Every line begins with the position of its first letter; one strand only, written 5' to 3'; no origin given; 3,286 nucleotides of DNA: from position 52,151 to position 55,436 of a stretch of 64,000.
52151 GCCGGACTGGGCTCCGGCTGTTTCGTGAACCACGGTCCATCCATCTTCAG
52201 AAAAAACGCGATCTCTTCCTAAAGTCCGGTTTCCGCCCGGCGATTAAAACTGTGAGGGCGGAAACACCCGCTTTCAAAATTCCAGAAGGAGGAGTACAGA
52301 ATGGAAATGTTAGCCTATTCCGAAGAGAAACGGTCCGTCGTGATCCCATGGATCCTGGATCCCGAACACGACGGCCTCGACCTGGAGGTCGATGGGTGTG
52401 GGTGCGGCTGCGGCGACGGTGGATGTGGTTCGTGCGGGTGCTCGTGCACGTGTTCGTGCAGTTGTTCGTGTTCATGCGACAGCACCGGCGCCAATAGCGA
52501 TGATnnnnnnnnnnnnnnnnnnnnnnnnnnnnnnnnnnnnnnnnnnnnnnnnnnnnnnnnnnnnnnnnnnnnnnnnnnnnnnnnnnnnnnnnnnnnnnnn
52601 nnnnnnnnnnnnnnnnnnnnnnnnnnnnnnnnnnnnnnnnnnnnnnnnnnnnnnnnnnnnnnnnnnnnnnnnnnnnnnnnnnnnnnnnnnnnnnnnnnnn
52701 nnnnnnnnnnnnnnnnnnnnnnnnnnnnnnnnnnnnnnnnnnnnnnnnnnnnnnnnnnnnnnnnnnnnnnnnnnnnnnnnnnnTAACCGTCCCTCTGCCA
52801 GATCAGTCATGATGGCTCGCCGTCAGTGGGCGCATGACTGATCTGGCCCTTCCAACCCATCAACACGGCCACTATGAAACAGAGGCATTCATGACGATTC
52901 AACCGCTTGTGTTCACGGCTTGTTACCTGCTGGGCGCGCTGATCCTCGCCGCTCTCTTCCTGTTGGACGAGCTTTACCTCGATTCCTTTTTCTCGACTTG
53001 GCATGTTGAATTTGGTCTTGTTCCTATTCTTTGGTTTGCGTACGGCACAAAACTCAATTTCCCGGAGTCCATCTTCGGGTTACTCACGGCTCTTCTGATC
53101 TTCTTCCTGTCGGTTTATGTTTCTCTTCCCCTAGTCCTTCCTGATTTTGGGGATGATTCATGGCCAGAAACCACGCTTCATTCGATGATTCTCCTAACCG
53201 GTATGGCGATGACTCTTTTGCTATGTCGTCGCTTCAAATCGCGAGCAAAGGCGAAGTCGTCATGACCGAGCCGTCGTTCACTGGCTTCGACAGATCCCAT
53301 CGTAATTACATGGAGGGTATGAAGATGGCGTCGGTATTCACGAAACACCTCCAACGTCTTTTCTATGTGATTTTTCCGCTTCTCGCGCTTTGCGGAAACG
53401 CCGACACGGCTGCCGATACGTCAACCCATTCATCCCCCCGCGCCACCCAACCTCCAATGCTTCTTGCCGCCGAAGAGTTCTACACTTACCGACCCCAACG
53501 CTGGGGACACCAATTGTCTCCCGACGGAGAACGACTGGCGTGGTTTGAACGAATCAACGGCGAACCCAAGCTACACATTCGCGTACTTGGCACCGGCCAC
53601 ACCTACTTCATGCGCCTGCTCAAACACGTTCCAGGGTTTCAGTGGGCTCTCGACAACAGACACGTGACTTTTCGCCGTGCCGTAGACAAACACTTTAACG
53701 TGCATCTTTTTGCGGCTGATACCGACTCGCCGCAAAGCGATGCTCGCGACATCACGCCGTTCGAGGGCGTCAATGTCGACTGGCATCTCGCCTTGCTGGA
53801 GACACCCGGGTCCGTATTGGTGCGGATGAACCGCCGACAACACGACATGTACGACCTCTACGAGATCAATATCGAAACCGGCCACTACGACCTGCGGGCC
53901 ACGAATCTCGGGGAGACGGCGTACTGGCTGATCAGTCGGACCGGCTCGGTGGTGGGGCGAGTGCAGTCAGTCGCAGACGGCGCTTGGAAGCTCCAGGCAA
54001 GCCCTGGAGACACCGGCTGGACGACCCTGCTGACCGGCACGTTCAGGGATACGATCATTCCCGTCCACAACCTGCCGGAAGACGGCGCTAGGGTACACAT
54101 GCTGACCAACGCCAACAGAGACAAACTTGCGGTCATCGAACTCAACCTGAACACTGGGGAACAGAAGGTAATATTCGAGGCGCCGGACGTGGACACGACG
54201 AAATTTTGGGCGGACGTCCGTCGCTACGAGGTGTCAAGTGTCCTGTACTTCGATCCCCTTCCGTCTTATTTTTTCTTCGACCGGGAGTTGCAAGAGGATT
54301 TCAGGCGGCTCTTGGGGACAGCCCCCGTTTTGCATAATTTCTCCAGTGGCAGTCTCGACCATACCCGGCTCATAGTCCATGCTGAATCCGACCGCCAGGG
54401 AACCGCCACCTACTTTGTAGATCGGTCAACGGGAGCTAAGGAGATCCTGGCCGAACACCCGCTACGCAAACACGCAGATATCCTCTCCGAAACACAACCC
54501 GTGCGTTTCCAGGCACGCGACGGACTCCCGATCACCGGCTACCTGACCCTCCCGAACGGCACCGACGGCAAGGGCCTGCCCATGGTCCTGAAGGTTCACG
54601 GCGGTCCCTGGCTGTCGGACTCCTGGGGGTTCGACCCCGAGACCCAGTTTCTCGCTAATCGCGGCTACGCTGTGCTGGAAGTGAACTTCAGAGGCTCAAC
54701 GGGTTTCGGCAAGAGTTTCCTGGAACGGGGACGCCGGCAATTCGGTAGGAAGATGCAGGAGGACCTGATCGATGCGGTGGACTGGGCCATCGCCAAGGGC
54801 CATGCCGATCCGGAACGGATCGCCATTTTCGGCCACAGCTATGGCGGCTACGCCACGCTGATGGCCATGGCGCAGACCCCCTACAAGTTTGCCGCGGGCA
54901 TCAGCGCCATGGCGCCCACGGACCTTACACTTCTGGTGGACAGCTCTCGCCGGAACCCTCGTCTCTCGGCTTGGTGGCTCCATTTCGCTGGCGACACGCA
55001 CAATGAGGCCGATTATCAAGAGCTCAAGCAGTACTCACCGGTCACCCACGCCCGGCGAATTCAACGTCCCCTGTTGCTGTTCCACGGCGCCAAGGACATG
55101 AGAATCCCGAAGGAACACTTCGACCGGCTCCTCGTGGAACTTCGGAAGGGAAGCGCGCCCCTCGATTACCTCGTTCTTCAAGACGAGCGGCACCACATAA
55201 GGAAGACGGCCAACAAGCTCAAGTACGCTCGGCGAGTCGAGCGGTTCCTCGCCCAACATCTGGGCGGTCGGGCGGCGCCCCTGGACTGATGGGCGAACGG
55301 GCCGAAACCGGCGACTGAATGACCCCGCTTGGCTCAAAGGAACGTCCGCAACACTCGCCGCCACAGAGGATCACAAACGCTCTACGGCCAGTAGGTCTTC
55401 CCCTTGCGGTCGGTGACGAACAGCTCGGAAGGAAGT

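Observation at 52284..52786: Strongly SD-driven ORF with a CxC-repeat cysteine core (candidate azole-type RiPP precursor or novel metallothionein-like protein); antisense frame encodes a His-rich peptide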

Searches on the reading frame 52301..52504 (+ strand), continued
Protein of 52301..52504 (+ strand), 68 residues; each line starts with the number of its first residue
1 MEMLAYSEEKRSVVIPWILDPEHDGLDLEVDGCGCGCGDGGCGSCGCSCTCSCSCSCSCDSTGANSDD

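Call 49: search_protein_families(library=ncbifam, proteins=[L023:10475-11359:+, L028:10872-11729:+, L028:11704-13620:+, L023:12073-14391:+, L023:15737-16708:+, L023:14387-15691:+, L018:10596-11039:+, L023:9932-10465:+], max_evalue=0.01)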
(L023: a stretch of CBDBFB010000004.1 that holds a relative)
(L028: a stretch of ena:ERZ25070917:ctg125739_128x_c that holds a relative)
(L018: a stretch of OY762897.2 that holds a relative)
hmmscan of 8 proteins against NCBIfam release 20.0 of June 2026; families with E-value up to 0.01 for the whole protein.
L023:10475-11359:+ (295 aa): 5 families
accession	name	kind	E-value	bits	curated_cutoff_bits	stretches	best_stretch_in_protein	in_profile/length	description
NF050167.1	MNIO_BufB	equivalog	1.4e-57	195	310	1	12-273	1-260/262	MNIO family bufferin maturase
NF003818.2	PRK05409.1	equivalog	9e-52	176.2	360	1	12-276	2-262/264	HvfB family MNIO-type RiPP peptide maturase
NF050151.1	RiPP_MNIO_ApyH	equivalog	5.4e-26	91.4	400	1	5-279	6-281/283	multinuclear non-heme iron-dependent oxidative enzyme ApyH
NF050165.1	MNIO_ChrH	equivalog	1.5e-15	57.1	600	1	32-280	28-284/363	MNIO family chryseobactin maturase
TIGR04159.2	methbact_MbnB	equivalog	2e-09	37.4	325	1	125-279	113-260/261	methanobactin biosynthesis protein MbnB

L028:10872-11729:+ (286 aa): 0 families

L028:11704-13620:+ (639 aa): 189 families (the best 25 are shown)
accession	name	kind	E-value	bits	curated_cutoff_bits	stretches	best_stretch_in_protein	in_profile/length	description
TIGR01846.1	type_I_sec_HlyB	subfamily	1.4e-159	532.6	725.55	1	48-621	120-693/694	type I secretion system permease/ATPase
TIGR03375.1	type_I_sec_LssB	subfamily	1.2e-120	404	693.1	1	60-607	142-689/696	type I secretion system permease/ATPase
TIGR02204.1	MsbA_rel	hypoth_equivalog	5.7e-103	345.5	780.4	1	73-616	24-571/576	ABC transporter, permease/ATP-binding protein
TIGR03796.1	NHLM_micro_ABC1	equivalog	7.6e-101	338.4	853.3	1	55-617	142-709/710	NHLP family bacteriocin export ABC transporter peptidase/permease/ATPase subunit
TIGR00958.1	3a01208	subfamily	2.7e-99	333.4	874.6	1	84-616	178-710/711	antigen peptide transporter 2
TIGR02203.1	MsbA_lipidA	equivalog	2.7e-98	329.9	602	1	94-617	41-566/572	lipid A export permease/ATP-binding protein MsbA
TIGR01842.1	type_I_sec_PrtD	subfamily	1.2e-89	301.4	510.15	1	66-606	5-540/544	type I secretion system permease/ATPase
NF010178.0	PRK13657.1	equivalog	4.2e-89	299.6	733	1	64-619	16-569/588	glucan ABC transporter ATP-binding protein/ permease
TIGR03797.1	NHLM_micro_ABC2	equivalog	5.7e-88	296.1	709.4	1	71-620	140-685/686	NHLP bacteriocin export ABC transporter permease/ATPase subunit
TIGR01193.1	bacteriocin_ABC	subfamily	1.1e-83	282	523.85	1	52-617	141-706/708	peptide cleavage/export ABC transporter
NF045513.1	HepA_fam_ABC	equivalog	5.7e-78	262.8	725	1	105-612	91-601/610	heterocyst formation ABC transporter subunit HepA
NF052233.1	CphA_assoc_ABC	equivalog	9.2e-78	262.3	880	1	93-619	210-742/766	cyanophycin metabolism-associated ABC transporter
NF008381.0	PRK11176.1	equivalog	1.2e-77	261.6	867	1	141-617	99-576/582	lipid A ABC transporter ATP-binding protein/permease MsbA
TIGR01192.1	chvA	subfamily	4.8e-75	253.3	585.4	1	60-622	12-572/585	glucan export ABC transporter ATP-binding protein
NF008055.0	PRK10789.1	equivalog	1.4e-68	231.8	845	1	78-618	27-569/590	SmdA family multidrug ABC transporter permease/ATP-binding protein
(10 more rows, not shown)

L023:12073-14391:+ (773 aa): 187 families (the best 25 are shown)
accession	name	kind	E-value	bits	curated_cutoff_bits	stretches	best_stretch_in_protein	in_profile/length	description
TIGR01846.1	type_I_sec_HlyB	subfamily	1.9e-165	552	725.55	1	57-745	4-693/694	type I secretion system permease/ATPase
TIGR03375.1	type_I_sec_LssB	subfamily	3.2e-128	429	693.1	1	55-732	4-690/696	type I secretion system permease/ATPase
TIGR03796.1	NHLM_micro_ABC1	equivalog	9.7e-102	341.4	853.3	1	176-741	139-709/710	NHLP family bacteriocin export ABC transporter peptidase/permease/ATPase subunit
TIGR02204.1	MsbA_rel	hypoth_equivalog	1.8e-100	337.3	780.4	1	198-741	25-572/576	ABC transporter, permease/ATP-binding protein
TIGR00958.1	3a01208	subfamily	3e-96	323.3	874.6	1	202-741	172-711/711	antigen peptide transporter 2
TIGR02203.1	MsbA_lipidA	equivalog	1.9e-93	313.9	602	1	229-741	53-566/572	lipid A export permease/ATP-binding protein MsbA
TIGR03797.1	NHLM_micro_ABC2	equivalog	1.4e-87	294.8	709.4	1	139-744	86-685/686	NHLP bacteriocin export ABC transporter permease/ATPase subunit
TIGR01842.1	type_I_sec_PrtD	subfamily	1.9e-87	294.1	510.15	1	193-731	8-541/544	type I secretion system permease/ATPase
NF010178.0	PRK13657.1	equivalog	1.8e-86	290.8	733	1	191-742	19-568/588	glucan ABC transporter ATP-binding protein/ permease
TIGR01193.1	bacteriocin_ABC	subfamily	6.9e-86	289.3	523.85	1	146-741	108-706/708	peptide cleavage/export ABC transporter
NF052233.1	CphA_assoc_ABC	equivalog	4.5e-78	263.4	880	1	256-750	255-749/766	cyanophycin metabolism-associated ABC transporter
NF008381.0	PRK11176.1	equivalog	1.3e-76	258.2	867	1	267-740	101-575/582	lipid A ABC transporter ATP-binding protein/permease MsbA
NF045513.1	HepA_fam_ABC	equivalog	3.4e-74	250.4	725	1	231-736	93-601/610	heterocyst formation ABC transporter subunit HepA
TIGR01192.1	chvA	subfamily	5.5e-74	249.8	585.4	1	197-743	25-569/585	glucan export ABC transporter ATP-binding protein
TIGR02857.1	CydD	equivalog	1.5e-68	232.1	435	1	217-715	29-528/529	thiol reductant ABC exporter subunit CydD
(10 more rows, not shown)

L023:15737-16708:+ (324 aa): 6 families
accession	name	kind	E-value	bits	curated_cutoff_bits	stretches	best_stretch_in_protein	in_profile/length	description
NF043003.1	ClavSyn_CS1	equivalog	1.6e-06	27.8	450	1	238-299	229-290/312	clavaminate synthase Cs1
TIGR02410.1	carnitine_TMLD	equivalog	2e-05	24.3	268.3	1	149-282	197-338/362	trimethyllysine dioxygenase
TIGR02409.1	carnitine_bodg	equivalog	3.7e-05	22.9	414.75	1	149-286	205-342/366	gamma-butyrobetaine dioxygenase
NF049936.1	TriMthamethphnDioxTmpA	equivalog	5.6e-05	22.1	400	1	149-286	203-341/366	2-trimethylaminoethylphosphonate dioxygenase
NF041363.1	GntD_guanitoxin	equivalog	0.00051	19.4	345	1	239-296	264-321/341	guanitoxin biosynthesis L-enduracididine beta-hydroxylase GntD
TIGR03946.1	viomycin_VioC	equivalog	0.0028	16.7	418.6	1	243-297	260-314/333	arginine beta-hydroxylase, Fe(II)/alpha-ketoglutarate-dependent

L023:14387-15691:+ (435 aa): 16 families
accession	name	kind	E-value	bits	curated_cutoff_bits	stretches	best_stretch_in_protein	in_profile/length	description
TIGR01843.1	type_I_hlyD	subfamily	4.3e-100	335.6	208.65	1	9-435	4-422/422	HlyD family type I secretion periplasmic adaptor subunit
TIGR03794.1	NHLM_micro_HlyD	equivalog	6.4e-17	61.6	156.2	1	10-354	20-338/421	NHLP bacteriocin system secretion protein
TIGR00998.1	8a0101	subfamily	7.9e-15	54.6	390.8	2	184-338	121-269/334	EmrA/EmrK family multidrug efflux transporter periplasmic adaptor subunit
TIGR01000.1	bacteriocin_acc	subfamily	8.7e-15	54.5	258.85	2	11-94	23-106/457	bacteriocin secretion accessory protein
TIGR01730.1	RND_mfp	subfamily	1.6e-14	53.7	94.9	2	30-104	9-89/322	efflux RND transporter periplasmic adaptor subunit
TIGR02971.1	heterocyst_DevB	subfamily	1.2e-12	47.9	129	1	37-354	2-280/327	ABC exporter membrane fusion protein, DevB family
NF011715.0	PRK15136.1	equivalog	4.1e-10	38.9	563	1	201-333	142-275/390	multidrug efflux MFS transporter periplasmic adaptor subunit EmrA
NF007785.0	PRK10476.1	equivalog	4.2e-09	35.7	376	2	157-355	92-287/347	multidrug transporter subunit MdtN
TIGR00999.1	8a0102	subfamily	2.6e-08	33.3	319.3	1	238-339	57-158/271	CzcB/NccB family metal efflux transporter periplasmic adaptor subunit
NF002939.0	PRK03598.1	equivalog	6.8e-08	32.1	393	1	168-343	96-274/332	secretion protein HlyD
NF045904.1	RND-peri-MexE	equivalog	0.00091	18.2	714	1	50-98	65-113/390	multidrug efflux RND transporter periplasmic adaptor subunit MexE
NF005457.0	PRK07051.1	equivalog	0.0042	17.2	87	0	48-80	47-79/80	acetyl-CoA carboxylase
NF047903.1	MmDecMmdC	equivalog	0.0056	17.1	200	1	35-90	51-105/132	methylmalonyl-CoA decarboxylase subunit gamma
NF006761.0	PRK09282.1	domain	0.0059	15.1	402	0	45-92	518-565/591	pyruvate carboxylase subunit B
TIGR02168.1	SMC_prok_B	equivalog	0.0074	14.1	567.35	1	133-267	710-847/1181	chromosome segregation protein SMC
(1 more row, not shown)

L018:10596-11039:+ (148 aa): 1 family
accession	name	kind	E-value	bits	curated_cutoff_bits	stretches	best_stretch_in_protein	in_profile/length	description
NF041687.1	Shig_StxA_2f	exception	0.004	16.2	715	1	15-115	133-236/319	Shiga toxin Stx2f subunit A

L023:9932-10465:+ (178 aa): 0 families

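Call 52: find_related_loci(query=A3, collection=metagenome_contigs, flank=10000)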
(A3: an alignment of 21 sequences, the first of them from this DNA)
Query A3 (68 aa) in metagenome_contigs; peptide patterns used: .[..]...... (x = any residue, [..] = any of these).
86 stretches matched a pattern; 1 encode a relative of the query (tblastn E <= 1e-3); 1 distinct loci.
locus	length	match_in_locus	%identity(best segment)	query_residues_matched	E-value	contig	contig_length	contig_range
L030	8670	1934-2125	51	1-68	3e-6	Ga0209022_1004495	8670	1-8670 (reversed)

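Call 72: find_encoding_contigs(protein=P0042, flank=10000, max_places=1)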
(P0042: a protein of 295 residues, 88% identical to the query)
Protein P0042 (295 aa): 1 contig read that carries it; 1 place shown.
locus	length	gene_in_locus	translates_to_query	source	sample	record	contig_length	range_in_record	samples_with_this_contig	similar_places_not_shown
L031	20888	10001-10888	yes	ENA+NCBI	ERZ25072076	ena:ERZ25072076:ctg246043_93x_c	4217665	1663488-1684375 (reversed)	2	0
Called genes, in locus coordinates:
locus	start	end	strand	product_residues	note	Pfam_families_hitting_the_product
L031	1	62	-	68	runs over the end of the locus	-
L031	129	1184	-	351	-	PF07355:GRDB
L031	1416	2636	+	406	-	PF00355:Rieske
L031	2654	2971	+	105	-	PF12973:Cupin_7 (weak), PF07883:Cupin_2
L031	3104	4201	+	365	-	PF13343:SBP_bac_6 (weak)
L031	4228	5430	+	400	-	PF00355:Rieske, PF19301:LigXa_C (faint)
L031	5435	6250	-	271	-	PF00561:Abhydrolase_1, PF12146:Hydrolase_4, PF12697:Abhydrolase_6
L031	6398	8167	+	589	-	PF00528:BPD_transp_1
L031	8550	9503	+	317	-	PF05876:GpA_ATPase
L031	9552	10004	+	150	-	-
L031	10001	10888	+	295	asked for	PF05114:MbnB_TglH_ChrH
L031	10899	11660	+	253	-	PF26136:SCO6045_C (faint)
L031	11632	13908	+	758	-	PF00664:ABC_membrane, PF00005:ABC_tran, PF02463:SMC_N (faint)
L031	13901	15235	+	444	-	PF25919:BSH_CusB (faint), PF00364:Biotin_lipoyl (faint), PF25984:BSH_YknX, PF25988:HH_CyaD, PF25994:HH_AprE, PF26002:Beta-barrel_AprE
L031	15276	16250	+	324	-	PF02668:TauD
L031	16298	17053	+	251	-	PF00106:adh_short, PF13561:adh_short_C2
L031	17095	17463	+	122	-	-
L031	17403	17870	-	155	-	PF13276:HTH_21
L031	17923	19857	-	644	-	PF03453:MoeA_N, PF00994:MoCF_biosynth, PF03454:MoeA_C, PF12727:PBP_like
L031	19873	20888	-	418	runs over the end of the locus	PF03453:MoeA_N, PF00994:MoCF_biosynth, PF03454:MoeA_C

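Call 73: find_encoding_contigs(protein=P0047, flank=10000, max_places=1)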
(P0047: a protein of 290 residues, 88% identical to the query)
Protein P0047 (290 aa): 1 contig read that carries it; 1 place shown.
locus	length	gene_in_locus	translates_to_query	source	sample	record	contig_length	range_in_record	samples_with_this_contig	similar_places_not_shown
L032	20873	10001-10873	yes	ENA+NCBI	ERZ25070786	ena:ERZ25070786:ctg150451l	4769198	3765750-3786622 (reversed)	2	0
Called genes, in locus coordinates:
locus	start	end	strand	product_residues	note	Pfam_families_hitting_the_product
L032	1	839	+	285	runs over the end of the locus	-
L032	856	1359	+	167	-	-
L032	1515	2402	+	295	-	PF05114:MbnB_TglH_ChrH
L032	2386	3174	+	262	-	-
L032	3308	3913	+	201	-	-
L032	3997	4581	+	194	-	PF26002:Beta-barrel_AprE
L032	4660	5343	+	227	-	PF14236:DruA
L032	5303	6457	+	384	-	PF13808:DDE_Tnp_1_assoc, PF01609:DDE_Tnp_1 (weak)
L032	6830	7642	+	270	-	-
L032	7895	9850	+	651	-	PF01738:DLH, PF02129:Peptidase_S15, PF20434:BD-FAE, PF00561:Abhydrolase_1 (weak), PF12146:Hydrolase_4 (weak), PF12697:Abhydrolase_6, PF00326:Peptidase_S9, PF00756:Esterase (weak), +1 more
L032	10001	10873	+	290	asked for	PF05114:MbnB_TglH_ChrH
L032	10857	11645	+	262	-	PF26136:SCO6045_C (weak)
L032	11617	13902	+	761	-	PF00664:ABC_membrane, PF00005:ABC_tran, PF02463:SMC_N (faint)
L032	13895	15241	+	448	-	PF25919:BSH_CusB (faint), PF25984:BSH_YknX, PF25988:HH_CyaD, PF25994:HH_AprE, PF26002:Beta-barrel_AprE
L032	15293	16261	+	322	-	PF02668:TauD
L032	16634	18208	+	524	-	PF20695:UbiD_N, PF01977:UbiD, PF20696:UbiD_C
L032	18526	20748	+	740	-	PF02878:PGM_PMM_I, PF02879:PGM_PMM_II, PF02880:PGM_PMM_III (weak)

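Call 85: search_solved_structures(query=A5, max_evalue=10)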
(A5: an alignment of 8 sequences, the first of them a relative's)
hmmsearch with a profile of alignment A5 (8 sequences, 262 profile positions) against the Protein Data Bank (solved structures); distinct sequences matched with E-value up to 10: 2.
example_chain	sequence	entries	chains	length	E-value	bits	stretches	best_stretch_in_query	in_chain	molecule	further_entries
4nah_A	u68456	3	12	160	0.51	13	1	45-104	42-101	Phosphopantetheine adenylyltransferase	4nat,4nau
3f3m_A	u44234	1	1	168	0.57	12.8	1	45-104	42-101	Phosphopantetheine adenylyltransferase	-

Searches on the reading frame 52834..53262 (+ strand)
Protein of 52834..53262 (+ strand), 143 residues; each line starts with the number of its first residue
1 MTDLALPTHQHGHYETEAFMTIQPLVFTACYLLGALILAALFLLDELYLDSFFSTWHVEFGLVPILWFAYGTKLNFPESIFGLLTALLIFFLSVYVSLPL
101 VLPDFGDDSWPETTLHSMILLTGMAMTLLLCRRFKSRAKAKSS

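Call 5: search_protein_families(library=pfam, proteins=[window:52834-53262:+], max_evalue=0.1)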
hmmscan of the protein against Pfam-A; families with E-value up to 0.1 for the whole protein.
window:52834-53262:+ (143 aa): 0 families

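Call 6: search_protein_families(library=ncbifam, proteins=[window:52834-53262:+], max_evalue=0.1)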
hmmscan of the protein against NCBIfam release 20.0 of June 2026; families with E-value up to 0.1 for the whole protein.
window:52834-53262:+ (143 aa): 1 family
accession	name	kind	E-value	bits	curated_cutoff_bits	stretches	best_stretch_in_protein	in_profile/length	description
NF007947.0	PRK10666.1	equivalog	0.093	11.6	657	0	35-88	46-104/428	ammonium transporter AmtB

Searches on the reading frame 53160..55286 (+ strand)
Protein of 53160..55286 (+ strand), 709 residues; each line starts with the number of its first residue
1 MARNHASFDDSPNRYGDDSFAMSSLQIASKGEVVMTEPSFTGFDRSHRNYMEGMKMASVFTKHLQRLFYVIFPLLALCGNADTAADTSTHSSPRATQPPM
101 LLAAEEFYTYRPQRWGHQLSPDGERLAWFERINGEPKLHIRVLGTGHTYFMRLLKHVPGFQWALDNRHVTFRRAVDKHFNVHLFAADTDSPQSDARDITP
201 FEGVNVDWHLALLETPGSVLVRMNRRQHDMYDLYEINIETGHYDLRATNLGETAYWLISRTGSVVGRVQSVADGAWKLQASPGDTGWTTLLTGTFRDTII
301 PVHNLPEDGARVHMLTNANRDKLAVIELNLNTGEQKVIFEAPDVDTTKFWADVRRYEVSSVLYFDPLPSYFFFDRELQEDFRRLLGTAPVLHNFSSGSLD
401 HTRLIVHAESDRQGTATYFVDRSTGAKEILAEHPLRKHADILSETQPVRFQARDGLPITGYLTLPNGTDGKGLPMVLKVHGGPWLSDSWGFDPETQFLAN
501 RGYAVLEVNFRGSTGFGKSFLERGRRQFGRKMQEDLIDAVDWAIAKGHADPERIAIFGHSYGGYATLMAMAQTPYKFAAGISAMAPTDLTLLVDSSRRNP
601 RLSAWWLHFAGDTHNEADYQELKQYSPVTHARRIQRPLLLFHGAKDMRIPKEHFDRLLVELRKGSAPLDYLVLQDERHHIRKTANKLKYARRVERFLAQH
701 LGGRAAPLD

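Call 5: search_protein_families(library=pfam, proteins=[window:53160-55286:+], max_evalue=0.1)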
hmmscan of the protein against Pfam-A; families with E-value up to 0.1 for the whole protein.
window:53160-55286:+ (709 aa): 15 families
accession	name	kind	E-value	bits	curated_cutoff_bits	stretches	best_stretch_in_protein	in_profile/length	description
PF00326.27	Peptidase_S9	-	2.6e-49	168.1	22.6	1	489-703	1-212/213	Prolyl oligopeptidase family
PF20434.5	BD-FAE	-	7.4e-14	52.2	26.8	1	464-655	5-209/215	BD-FAE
PF02129.25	Peptidase_S15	-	8.4e-13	49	23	1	464-589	11-132/262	X-Pro dipeptidyl-peptidase (S15 family)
PF12146.15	Hydrolase_4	-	6e-11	42.5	27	1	478-607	9-127/239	Serine aminopeptidase, S33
PF12697.13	Abhydrolase_6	-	6.9e-08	33.9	26.3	1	479-618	4-124/217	Alpha/beta hydrolase family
PF00561.26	Abhydrolase_1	-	5.7e-06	26.6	25.8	1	475-607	2-125/245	alpha/beta hydrolase fold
PF00756.26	Esterase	-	5.9e-05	23.4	22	1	525-619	91-165/251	Putative esterase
PF01738.24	DLH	-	0.00024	21.2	21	1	526-683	72-191/217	Dienelactone hydrolase family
PF05448.18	AXE1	-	0.00027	20.2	21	1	447-572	58-196/321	Acetyl xylan esterase (AXE1)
PF12740.14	PETase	-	0.0048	16.8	28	1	498-586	77-157/263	PET hydrolase-like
PF00135.34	COesterase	-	0.005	16.3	27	1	468-572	98-203/515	Carboxylesterase family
PF03403.19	PAF-AH_p_II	-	0.005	15.9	20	1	536-581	205-249/372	Platelet-activating factor acetylhydrolase, isoform II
PF07859.19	Abhydrolase_3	-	0.0083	16.3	25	1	534-569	50-88/210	alpha/beta hydrolase fold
PF22749.2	Arb2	-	0.086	12.6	26.8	0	551-606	192-246/260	Arb2 domain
PF02230.22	Abhydrolase_2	-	0.099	12.9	23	0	533-582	87-134/217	Phospholipase/Carboxylesterase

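Call 6: search_protein_families(library=ncbifam, proteins=[window:53160-55286:+], max_evalue=0.1)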
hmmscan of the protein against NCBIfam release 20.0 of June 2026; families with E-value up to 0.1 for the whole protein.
window:53160-55286:+ (709 aa): 11 families
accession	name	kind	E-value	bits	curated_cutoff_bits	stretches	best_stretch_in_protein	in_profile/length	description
NF053518.1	DipepPtdsDpp5Prph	equivalog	3.2e-24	85.4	900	1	321-701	275-654/655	dipeptidyl-peptidase Dpp5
NF033523.0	lasso_peptidase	equivalog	2.5e-21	76.1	400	1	382-692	317-629/638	Atxe2 family lasso peptide isopeptidase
NF047920.1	lactonase_UilS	equivalog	2.5e-09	37.2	400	1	498-574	48-120/285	UilS family quorum-quenching N-acyl-homoserine lactonase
NF007511.0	PRK10115.1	equivalog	1e-08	34.1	1313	1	421-645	392-616/686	oligopeptidase B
NF050058.1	e_dPHAscl_type1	hypoth_equivalog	2.1e-08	34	150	1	529-663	81-206/276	extracellular catalytic domain type 1 short-chain-length polyhydroxyalkanoate depolymerase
TIGR00976.1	CocE_NonD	subfamily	1e-07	31.4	66.3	1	452-590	3-135/550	CocE/NonD family hydrolase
NF007857.0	PRK10566.1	equivalog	4.7e-06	26.6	201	1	534-684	89-237/249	esterase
NF041096.1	esterase_EstD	equivalog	5e-05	22.5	600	1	618-657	326-365/421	esterase EstD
TIGR02821.1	fghA_ester_D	equivalog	0.0097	15.5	281.7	1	549-587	135-172/275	S-formylglutathione hydrolase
TIGR01840.1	esterase_phb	subfamily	0.013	15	107.85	1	529-587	72-130/213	PHB depolymerase family esterase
NF052354.1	EstLipQMycob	equivalog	0.095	11.3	700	0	544-675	230-371/418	esterase LipQ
